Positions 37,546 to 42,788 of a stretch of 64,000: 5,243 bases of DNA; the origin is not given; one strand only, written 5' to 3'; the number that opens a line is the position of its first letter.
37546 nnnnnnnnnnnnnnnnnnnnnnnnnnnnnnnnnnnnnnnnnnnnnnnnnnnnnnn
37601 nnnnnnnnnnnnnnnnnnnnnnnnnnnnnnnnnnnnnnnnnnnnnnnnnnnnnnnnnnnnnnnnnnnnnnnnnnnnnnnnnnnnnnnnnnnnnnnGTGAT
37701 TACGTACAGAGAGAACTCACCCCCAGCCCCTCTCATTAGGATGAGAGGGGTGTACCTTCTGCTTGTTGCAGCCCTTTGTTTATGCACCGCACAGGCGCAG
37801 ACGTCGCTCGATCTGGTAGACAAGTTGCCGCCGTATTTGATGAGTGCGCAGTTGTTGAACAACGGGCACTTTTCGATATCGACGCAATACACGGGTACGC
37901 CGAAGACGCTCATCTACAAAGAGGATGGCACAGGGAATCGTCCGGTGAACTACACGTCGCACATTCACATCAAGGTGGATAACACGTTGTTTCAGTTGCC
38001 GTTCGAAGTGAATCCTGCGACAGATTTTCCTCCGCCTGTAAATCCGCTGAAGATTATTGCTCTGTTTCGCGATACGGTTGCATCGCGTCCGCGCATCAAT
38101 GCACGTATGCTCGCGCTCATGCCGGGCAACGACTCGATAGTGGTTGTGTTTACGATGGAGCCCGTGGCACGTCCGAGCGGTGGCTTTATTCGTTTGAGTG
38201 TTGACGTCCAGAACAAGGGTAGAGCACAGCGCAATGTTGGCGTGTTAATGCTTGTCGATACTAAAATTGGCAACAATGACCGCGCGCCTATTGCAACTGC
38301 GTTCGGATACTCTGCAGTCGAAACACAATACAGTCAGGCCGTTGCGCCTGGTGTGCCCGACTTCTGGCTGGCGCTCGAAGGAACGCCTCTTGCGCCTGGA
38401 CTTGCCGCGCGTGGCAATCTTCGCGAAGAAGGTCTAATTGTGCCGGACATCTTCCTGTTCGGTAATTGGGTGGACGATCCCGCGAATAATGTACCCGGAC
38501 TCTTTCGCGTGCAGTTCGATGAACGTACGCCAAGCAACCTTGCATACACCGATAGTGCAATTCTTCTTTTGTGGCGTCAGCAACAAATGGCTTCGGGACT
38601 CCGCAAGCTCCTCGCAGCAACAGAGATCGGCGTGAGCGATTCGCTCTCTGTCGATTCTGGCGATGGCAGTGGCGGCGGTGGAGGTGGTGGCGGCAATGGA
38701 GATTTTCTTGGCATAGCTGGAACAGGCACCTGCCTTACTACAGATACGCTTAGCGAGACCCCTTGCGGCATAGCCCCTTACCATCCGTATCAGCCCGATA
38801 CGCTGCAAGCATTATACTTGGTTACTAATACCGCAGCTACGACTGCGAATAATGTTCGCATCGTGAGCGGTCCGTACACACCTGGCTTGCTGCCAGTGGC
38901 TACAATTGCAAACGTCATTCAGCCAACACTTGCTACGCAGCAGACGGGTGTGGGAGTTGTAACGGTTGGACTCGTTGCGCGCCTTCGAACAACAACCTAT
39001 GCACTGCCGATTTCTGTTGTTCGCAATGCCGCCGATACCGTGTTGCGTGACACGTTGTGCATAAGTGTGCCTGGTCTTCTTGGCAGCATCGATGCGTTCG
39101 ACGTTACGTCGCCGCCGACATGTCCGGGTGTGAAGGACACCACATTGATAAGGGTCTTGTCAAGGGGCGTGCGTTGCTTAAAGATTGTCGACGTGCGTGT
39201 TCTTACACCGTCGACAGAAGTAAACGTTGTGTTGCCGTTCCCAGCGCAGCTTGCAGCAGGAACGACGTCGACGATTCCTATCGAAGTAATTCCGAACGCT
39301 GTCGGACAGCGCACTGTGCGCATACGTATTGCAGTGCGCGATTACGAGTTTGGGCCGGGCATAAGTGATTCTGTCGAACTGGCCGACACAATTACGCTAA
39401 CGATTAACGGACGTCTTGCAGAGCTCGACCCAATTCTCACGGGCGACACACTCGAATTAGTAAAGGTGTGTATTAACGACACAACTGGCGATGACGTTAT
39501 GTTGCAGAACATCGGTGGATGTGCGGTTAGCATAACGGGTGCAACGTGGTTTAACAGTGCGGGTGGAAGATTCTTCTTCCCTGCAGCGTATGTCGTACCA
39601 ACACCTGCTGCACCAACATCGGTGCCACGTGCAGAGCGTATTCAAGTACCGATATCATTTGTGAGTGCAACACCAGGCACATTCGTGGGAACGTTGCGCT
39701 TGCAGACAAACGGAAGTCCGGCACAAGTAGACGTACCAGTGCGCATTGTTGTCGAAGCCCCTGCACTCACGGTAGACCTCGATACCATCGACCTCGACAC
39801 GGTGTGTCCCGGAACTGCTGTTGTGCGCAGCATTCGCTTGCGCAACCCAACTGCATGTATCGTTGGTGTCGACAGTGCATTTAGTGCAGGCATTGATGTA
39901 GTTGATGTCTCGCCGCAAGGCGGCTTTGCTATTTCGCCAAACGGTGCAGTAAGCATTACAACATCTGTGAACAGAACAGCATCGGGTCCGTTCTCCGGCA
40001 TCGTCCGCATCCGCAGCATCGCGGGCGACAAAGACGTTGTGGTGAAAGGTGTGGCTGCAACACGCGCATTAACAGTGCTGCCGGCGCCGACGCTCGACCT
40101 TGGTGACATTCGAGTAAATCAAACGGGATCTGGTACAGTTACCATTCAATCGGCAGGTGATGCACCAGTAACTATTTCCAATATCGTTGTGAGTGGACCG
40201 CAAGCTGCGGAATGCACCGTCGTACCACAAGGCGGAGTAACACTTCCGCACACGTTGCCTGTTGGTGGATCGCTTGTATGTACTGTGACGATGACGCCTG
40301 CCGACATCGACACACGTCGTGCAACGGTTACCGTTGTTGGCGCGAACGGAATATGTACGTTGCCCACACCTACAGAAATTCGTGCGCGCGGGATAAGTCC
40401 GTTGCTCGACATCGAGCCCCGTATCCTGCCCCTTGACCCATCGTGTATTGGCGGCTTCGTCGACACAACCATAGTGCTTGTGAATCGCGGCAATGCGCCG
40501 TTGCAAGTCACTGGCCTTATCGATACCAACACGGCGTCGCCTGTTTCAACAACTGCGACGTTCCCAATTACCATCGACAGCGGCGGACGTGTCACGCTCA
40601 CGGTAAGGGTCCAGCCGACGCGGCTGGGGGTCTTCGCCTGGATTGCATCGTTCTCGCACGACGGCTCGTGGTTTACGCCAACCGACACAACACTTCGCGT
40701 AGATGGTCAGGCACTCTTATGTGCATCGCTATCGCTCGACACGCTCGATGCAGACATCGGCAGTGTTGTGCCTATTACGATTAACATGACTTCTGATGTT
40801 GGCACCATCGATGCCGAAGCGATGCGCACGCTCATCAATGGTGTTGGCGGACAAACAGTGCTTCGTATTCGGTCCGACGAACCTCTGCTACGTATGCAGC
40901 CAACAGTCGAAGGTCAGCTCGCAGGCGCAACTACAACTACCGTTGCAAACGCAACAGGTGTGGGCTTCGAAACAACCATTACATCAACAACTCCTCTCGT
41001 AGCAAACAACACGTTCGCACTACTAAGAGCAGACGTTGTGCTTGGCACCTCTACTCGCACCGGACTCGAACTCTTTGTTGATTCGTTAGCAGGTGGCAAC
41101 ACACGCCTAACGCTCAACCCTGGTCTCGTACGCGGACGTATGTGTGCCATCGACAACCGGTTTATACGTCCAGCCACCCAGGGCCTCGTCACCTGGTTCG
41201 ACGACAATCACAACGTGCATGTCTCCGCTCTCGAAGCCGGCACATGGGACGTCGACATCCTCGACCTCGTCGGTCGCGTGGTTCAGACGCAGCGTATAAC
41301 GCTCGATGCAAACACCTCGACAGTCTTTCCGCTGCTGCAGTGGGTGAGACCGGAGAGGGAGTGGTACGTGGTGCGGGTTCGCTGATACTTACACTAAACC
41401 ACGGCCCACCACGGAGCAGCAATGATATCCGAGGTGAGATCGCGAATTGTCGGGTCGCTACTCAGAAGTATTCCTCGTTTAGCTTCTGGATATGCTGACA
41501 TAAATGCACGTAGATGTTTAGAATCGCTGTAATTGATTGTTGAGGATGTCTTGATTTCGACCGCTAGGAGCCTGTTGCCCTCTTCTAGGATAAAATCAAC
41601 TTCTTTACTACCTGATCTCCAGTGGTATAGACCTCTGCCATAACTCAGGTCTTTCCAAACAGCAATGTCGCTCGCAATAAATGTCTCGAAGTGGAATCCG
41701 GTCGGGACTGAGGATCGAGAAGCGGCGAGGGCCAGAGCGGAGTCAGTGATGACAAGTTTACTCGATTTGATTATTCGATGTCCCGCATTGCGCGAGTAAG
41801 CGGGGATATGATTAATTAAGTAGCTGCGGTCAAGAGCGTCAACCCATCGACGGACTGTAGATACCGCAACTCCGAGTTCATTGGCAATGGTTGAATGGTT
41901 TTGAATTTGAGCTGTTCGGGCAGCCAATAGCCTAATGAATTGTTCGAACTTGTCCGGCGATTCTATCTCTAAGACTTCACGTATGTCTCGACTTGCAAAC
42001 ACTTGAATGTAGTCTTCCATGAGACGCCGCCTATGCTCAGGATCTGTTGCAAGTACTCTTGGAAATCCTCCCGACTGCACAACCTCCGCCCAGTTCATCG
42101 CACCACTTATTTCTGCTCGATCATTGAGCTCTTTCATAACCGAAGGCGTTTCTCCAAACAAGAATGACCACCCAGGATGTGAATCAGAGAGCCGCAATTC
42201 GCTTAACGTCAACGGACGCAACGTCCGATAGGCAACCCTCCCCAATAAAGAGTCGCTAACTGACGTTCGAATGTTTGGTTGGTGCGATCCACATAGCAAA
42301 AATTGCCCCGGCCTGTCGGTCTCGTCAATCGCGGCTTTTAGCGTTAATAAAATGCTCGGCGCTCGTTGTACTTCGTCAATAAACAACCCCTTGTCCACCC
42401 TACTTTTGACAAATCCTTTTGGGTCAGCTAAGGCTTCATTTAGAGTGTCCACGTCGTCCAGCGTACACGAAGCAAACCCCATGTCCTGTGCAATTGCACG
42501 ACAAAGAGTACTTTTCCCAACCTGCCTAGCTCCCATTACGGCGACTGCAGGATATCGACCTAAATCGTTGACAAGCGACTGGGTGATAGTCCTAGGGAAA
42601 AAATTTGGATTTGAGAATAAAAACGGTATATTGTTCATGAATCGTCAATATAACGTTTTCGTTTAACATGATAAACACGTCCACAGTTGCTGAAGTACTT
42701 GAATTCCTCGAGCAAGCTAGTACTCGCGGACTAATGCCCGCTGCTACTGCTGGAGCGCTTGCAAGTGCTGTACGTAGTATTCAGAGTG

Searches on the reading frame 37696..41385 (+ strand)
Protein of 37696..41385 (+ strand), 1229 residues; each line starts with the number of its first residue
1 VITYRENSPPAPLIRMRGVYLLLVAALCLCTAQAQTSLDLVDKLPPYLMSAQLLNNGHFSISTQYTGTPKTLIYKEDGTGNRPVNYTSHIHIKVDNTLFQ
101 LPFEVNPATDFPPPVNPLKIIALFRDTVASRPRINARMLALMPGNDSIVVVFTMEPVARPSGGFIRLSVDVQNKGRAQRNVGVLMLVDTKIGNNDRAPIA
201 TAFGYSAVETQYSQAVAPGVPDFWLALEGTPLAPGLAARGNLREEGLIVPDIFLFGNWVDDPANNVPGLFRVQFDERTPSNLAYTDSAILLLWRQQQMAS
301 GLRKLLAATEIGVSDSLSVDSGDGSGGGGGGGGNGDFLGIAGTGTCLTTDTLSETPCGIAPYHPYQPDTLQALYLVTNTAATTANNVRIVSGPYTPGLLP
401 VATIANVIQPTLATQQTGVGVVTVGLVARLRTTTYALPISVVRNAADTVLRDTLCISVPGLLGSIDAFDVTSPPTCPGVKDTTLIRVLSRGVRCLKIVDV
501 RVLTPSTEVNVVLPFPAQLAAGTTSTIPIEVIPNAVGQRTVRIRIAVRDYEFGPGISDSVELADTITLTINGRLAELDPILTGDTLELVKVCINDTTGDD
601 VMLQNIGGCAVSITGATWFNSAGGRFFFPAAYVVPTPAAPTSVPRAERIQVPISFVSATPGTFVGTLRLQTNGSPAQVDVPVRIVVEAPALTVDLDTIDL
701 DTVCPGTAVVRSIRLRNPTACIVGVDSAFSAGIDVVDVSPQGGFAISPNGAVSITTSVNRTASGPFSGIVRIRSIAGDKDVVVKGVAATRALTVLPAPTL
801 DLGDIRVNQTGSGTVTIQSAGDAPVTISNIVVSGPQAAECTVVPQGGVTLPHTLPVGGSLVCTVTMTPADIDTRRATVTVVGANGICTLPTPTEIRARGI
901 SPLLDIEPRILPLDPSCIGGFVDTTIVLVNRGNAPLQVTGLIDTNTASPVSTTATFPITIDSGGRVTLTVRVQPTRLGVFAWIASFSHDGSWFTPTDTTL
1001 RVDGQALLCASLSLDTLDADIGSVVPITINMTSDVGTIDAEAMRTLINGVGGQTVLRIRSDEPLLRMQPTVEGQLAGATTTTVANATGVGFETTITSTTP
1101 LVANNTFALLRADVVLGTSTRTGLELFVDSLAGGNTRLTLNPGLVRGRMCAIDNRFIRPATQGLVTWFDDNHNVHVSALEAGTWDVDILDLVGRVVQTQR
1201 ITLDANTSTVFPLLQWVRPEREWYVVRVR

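Call 3: search_protein_families(library=pfam, proteins=[window:37696-41385:+], max_evalue=0.1)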
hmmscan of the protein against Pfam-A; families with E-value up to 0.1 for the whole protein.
window:37696-41385:+ (1229 aa): 4 families
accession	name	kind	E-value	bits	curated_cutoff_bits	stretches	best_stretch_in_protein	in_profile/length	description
PF22544.2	HYDIN_VesB_CFA65-like_Ig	-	4.9e-11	43.2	25.5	1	920-1004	19-99/100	HYDIN/CFA65/VesB-like, Ig-like domain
PF15780.11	ASH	-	1.4e-05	25.7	27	0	797-882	11-90/98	Abnormal spindle-like microcephaly-assoc'd, ASPM-SPD-2-Hydin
PF25249.1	Ig_CFAP65_7th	-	0.0012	19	28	1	691-779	2-90/120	CFAP65, seventh Ig-like domain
PF07610.17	DUF1573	-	0.0014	19.1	26.1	0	799-880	7-81/98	Protein of unknown function (DUF1573)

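Call 4: search_protein_families(library=ncbifam, proteins=[window:37696-41385:+], max_evalue=0.1)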
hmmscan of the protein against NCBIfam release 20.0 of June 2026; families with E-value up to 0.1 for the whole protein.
window:37696-41385:+ (1229 aa): 1 family
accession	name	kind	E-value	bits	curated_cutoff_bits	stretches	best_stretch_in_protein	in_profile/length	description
NF012200.0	choice_anch_D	domain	1.5e-27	96.3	45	3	785-880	9-101/108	choice-of-anchor D domain-containing protein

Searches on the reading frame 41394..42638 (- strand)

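Call 3: search_protein_families(library=pfam, proteins=[window:41394-42638:-], max_evalue=0.1)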
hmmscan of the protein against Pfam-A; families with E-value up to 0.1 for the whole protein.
window:41394-42638:- (414 aa): 14 families
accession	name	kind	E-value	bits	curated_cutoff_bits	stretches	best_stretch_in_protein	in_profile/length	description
PF13635.12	DUF4143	-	1.9e-33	115.9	28.1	1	217-365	2-160/160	Domain of unknown function (DUF4143)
PF13173.12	AAA_14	-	3.7e-22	79.1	27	1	30-148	3-128/129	AAA domain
PF13551.12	HTH_29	-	0.0029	18.1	28.1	1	245-269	13-36/64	Winged helix-turn helix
PF13384.12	HTH_23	-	0.003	17.8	24.6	1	236-268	7-40/50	Homeodomain-like domain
PF13191.12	AAA_16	-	0.0043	18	32.6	1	27-63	22-63/167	AAA ATPase domain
PF00004.35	AAA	-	0.0091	16.9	21.2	1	34-92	3-68/131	ATPase family associated with various cellular activities (AAA)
PF10668.15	Phage_terminase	-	0.013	15.7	22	0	250-266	27-43/67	Phage terminase small subunit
PF25201.1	nSTAND6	-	0.019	15.5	27.7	1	20-65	9-54/148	Novel STAND NTPase 6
PF13542.12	HTH_Tnp_ISL3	-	0.021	14.7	27.4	1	231-268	16-49/51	Helix-turn-helix domain of transposase family ISL3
PF13401.12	AAA_22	-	0.036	14.8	27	0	32-51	8-27/130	AAA domain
PF13480.13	Acetyltransf_6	-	0.037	14.6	22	1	174-244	4-68/143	Acetyltransferase (GNAT) domain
PF25213.1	HVO_A0261_N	-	0.06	13.7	35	0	235-276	14-55/86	HVO_A0261 N-terminal domain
PF13518.12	HTH_28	-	0.071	13.7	25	0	251-268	18-35/52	Helix-turn-helix domain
PF13238.12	AAA_18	-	0.075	13.9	29.4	0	32-72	1-33/128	AAA domain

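Call 4: search_protein_families(library=ncbifam, proteins=[window:41394-42638:-], max_evalue=0.1)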
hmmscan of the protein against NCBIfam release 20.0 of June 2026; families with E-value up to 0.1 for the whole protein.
window:41394-42638:- (414 aa): 6 families
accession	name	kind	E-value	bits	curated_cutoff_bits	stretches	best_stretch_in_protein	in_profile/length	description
NF009175.0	PRK12523.1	equivalog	0.019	15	271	0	247-267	137-157/172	RNA polymerase sigma factor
NF011267.0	PRK14674.1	equivalog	0.019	15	232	1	338-375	31-66/133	hypothetical protein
NF009648.0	PRK13182.1-4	equivalog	0.027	14.5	170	1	247-284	2-39/184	chromosome-anchoring protein RacA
NF006015.0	PRK08154.1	subfamily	0.037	13.2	204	1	27-61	134-168/314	anaerobic benzoate catabolism transcriptional regulator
NF009649.0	PRK13182.1-5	equivalog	0.045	13.8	265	1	247-273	2-28/186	chromosome-anchoring protein RacA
TIGR03879.1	near_KaiC_dom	domain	0.093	13.2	65.1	0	238-270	28-60/91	probable regulatory domain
